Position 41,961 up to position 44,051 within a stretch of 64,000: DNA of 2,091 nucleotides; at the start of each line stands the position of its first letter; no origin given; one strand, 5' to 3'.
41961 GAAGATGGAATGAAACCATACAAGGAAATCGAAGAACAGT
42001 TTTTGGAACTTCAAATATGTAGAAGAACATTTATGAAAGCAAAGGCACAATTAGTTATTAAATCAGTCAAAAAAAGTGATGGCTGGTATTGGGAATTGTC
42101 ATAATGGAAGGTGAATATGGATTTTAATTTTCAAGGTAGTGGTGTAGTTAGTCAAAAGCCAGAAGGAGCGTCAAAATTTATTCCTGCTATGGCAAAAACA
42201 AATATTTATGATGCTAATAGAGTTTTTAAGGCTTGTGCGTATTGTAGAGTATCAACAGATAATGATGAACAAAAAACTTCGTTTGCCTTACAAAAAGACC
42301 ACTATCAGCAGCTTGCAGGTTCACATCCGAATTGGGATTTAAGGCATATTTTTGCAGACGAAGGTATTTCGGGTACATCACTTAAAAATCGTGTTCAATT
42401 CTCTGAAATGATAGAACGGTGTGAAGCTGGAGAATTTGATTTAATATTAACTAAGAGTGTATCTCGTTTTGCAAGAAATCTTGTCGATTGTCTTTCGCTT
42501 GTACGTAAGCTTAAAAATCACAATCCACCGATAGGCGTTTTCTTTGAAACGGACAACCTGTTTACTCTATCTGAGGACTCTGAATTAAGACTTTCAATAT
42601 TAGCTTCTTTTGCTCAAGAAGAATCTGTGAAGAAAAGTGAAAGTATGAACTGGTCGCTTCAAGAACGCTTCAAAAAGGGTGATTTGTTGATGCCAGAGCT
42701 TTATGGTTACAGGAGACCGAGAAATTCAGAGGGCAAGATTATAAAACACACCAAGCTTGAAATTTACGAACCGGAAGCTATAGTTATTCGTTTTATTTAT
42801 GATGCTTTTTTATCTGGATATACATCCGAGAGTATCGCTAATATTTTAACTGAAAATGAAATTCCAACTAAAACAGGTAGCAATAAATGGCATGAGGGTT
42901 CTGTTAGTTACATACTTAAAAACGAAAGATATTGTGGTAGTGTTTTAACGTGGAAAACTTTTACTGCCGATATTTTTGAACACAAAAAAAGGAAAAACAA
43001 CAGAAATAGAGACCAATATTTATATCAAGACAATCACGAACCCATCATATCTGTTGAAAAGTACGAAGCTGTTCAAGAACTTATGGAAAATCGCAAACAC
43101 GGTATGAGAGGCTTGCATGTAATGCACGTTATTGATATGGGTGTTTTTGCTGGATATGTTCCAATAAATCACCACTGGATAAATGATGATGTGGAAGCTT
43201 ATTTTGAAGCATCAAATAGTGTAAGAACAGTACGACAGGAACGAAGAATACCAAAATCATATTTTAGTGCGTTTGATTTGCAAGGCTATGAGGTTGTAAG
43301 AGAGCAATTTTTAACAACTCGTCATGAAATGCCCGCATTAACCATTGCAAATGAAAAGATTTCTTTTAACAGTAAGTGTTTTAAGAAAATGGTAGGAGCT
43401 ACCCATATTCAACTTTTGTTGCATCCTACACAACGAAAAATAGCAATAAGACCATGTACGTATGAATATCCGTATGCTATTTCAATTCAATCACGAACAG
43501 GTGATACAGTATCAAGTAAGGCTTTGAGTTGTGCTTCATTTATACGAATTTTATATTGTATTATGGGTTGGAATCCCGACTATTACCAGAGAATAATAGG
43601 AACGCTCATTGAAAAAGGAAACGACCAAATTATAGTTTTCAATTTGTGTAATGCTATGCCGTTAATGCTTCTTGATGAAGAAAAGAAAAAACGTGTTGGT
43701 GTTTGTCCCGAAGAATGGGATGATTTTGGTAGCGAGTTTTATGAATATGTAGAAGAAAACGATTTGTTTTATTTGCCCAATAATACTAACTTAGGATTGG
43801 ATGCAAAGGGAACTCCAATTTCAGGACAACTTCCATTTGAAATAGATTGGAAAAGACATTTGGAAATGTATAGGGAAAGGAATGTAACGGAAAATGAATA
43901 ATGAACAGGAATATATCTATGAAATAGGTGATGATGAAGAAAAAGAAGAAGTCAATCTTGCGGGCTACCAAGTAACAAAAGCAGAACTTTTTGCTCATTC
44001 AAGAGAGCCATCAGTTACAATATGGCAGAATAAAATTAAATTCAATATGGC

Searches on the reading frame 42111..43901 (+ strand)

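Call 66: search_protein_families(library=pfam, proteins=[window:42111-43901:+], max_evalue=0.00001)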
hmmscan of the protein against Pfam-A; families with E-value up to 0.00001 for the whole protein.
window:42111-43901:+ (596 aa): 2 families
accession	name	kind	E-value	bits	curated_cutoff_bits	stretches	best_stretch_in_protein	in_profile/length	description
PF00239.26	Resolvase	-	1.8e-26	93.5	23.3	1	42-191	2-144/145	Resolvase, N terminal domain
PF07508.19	Recombinase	-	3.2e-24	85.6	21.1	1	222-328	3-102/102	Recombinase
